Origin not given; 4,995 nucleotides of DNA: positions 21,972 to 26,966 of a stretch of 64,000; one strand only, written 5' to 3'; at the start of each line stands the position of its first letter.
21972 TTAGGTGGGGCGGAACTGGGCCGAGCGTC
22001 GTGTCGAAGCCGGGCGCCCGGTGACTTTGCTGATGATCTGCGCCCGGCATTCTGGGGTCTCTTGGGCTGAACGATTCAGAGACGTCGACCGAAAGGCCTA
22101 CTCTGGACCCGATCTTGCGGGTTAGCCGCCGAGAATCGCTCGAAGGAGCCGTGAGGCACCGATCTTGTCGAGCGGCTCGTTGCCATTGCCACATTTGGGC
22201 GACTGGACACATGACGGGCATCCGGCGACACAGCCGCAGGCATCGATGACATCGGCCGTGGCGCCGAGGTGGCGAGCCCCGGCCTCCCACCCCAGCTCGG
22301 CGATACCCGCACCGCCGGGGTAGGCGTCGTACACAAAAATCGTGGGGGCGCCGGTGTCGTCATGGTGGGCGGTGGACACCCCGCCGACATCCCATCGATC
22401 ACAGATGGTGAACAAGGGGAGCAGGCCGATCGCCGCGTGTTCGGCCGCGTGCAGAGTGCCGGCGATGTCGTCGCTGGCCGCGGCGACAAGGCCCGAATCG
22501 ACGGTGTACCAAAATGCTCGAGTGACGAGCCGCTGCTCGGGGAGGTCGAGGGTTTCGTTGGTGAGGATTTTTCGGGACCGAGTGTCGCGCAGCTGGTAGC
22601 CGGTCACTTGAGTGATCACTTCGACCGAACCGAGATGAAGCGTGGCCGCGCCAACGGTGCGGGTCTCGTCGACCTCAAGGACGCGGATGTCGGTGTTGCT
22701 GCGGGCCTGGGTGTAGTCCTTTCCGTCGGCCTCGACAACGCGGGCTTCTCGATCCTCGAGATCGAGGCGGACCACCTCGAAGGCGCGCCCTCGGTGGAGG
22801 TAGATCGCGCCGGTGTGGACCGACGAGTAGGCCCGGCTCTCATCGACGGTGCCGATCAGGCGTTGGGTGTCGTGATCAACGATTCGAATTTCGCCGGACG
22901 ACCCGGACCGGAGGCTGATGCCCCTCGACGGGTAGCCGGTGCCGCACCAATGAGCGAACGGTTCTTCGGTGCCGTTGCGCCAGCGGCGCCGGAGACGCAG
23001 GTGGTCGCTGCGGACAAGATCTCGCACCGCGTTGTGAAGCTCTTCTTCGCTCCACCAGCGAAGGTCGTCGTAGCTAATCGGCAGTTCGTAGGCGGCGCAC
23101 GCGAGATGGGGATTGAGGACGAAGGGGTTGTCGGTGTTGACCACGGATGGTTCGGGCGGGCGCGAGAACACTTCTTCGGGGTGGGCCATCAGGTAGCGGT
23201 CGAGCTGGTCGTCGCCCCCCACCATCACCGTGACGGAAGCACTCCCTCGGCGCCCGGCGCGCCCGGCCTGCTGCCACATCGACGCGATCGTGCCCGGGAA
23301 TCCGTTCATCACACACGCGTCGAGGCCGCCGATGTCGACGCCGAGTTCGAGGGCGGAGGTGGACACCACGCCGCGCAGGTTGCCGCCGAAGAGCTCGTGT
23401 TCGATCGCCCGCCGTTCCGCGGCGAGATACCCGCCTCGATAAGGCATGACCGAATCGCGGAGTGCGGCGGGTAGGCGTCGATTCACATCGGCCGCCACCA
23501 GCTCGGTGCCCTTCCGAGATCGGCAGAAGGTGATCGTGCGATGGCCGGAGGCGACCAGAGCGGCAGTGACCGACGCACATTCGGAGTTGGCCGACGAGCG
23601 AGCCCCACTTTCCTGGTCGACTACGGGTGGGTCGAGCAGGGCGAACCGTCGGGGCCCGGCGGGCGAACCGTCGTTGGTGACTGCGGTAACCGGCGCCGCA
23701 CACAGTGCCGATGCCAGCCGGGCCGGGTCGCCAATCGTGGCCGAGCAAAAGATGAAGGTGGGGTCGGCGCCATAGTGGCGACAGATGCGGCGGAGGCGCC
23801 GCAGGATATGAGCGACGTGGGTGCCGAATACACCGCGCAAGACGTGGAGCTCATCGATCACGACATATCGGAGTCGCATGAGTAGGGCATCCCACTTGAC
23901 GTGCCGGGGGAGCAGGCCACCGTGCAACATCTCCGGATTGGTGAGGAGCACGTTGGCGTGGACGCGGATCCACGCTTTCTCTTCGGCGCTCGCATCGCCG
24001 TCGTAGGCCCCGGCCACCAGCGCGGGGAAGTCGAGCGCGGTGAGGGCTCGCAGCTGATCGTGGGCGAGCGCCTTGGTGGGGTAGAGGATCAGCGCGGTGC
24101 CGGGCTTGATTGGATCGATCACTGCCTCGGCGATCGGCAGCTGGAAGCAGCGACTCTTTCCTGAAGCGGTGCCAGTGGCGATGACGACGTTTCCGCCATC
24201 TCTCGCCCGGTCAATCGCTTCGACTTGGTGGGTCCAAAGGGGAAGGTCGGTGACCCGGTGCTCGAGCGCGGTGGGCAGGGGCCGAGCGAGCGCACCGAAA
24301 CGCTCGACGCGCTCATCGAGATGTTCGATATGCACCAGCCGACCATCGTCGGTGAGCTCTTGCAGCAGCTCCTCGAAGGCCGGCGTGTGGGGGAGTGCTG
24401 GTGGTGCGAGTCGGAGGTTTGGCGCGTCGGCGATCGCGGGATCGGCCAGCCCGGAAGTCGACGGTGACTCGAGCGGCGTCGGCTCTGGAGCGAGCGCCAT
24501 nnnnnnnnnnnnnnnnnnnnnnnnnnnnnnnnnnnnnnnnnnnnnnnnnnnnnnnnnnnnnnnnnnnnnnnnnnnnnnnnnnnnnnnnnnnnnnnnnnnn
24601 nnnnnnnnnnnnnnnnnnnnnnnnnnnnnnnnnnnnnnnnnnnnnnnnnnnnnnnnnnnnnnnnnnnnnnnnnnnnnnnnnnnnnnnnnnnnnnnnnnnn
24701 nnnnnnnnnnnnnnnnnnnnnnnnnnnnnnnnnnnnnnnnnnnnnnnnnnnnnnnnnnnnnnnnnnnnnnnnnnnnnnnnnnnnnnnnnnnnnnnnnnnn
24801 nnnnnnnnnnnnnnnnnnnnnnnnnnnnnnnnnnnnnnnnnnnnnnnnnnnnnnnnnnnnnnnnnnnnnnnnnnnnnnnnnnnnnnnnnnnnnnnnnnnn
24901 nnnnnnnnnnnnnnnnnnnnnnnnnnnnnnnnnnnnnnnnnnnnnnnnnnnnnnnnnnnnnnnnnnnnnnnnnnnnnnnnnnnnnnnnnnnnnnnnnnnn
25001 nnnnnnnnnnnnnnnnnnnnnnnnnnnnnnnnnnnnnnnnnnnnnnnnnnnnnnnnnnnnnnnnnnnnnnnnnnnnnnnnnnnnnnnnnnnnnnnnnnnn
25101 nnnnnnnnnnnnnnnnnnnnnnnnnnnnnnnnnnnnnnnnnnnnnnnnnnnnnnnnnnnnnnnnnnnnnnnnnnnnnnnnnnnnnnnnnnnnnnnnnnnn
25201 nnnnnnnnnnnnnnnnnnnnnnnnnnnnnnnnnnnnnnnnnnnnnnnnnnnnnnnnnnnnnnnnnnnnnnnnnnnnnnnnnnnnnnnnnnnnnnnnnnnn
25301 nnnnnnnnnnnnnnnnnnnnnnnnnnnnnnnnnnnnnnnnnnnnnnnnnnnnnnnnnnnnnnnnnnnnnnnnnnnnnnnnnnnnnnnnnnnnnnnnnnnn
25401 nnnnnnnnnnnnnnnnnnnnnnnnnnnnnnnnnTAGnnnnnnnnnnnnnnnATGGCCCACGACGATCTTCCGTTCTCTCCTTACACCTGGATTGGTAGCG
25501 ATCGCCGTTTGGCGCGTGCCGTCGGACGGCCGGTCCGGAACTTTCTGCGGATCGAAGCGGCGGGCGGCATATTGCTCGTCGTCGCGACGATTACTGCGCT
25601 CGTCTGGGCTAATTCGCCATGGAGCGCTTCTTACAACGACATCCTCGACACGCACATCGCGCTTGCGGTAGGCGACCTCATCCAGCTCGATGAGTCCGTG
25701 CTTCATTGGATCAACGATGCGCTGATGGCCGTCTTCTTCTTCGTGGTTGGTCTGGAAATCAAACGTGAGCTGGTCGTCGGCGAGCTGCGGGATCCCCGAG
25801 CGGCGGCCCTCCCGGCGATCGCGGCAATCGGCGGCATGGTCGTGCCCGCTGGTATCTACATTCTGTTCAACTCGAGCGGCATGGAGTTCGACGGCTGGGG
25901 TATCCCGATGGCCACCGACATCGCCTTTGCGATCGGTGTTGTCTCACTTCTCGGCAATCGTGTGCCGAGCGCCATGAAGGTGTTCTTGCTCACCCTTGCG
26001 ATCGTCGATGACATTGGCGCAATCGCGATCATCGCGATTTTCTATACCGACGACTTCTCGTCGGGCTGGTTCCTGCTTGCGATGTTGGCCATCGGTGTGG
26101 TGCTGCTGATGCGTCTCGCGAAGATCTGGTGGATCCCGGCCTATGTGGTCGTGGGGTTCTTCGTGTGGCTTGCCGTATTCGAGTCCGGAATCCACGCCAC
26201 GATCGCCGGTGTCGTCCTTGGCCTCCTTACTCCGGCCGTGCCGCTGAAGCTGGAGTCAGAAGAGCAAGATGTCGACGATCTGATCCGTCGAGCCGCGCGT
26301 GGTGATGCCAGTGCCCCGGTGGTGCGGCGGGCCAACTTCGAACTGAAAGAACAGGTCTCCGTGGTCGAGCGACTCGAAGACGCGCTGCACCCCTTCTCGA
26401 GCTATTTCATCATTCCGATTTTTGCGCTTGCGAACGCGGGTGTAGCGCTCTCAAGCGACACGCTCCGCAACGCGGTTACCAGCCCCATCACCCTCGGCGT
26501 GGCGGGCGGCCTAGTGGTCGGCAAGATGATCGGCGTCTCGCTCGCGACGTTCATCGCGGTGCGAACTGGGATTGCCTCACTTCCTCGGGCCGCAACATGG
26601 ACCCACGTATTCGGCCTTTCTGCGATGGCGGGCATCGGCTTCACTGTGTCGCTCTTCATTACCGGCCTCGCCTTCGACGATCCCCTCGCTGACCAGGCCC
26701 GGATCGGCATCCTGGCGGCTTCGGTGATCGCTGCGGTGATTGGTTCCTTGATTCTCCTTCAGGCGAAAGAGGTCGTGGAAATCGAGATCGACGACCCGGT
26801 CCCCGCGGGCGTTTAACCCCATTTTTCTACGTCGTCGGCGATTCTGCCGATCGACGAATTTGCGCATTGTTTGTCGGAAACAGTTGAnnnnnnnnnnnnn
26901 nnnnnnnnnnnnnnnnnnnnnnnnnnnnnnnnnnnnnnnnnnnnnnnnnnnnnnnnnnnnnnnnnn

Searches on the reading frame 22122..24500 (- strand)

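Call 34: search_protein_families(library=pfam, proteins=[window:22122-24500:-], max_evalue=0.0001)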
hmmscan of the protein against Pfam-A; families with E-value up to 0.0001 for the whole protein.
window:22122-24500:- (792 aa): 4 families
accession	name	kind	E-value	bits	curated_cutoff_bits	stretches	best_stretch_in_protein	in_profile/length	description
PF00270.35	DEAD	-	8.1e-28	97.7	26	1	91-257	3-161/167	DEAD/DEAH box helicase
PF09369.15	MZB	-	1.4e-20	74.2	24.2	1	686-765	1-80/80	MrfA Zn-binding domain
PF00271.37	Helicase_C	-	6.2e-13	49.4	23.5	1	316-419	12-110/110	Helicase conserved C-terminal domain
PF22982.3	WHD_HRQ1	-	5.2e-10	40.7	27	1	454-532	1-69/70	ATP-dependent helicase HRQ1, winged helix domain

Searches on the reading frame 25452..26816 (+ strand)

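Call 34: search_protein_families(library=pfam, proteins=[window:25452-26816:+], max_evalue=0.0001)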
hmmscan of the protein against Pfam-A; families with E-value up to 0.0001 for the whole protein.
window:25452-26816:+ (454 aa): 1 family
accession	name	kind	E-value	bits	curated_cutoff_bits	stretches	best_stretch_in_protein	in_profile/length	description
PF06965.17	Na_H_antiport_1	-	4.3e-149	496.9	23.5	1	30-435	2-374/374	Na+/H+ antiporter 1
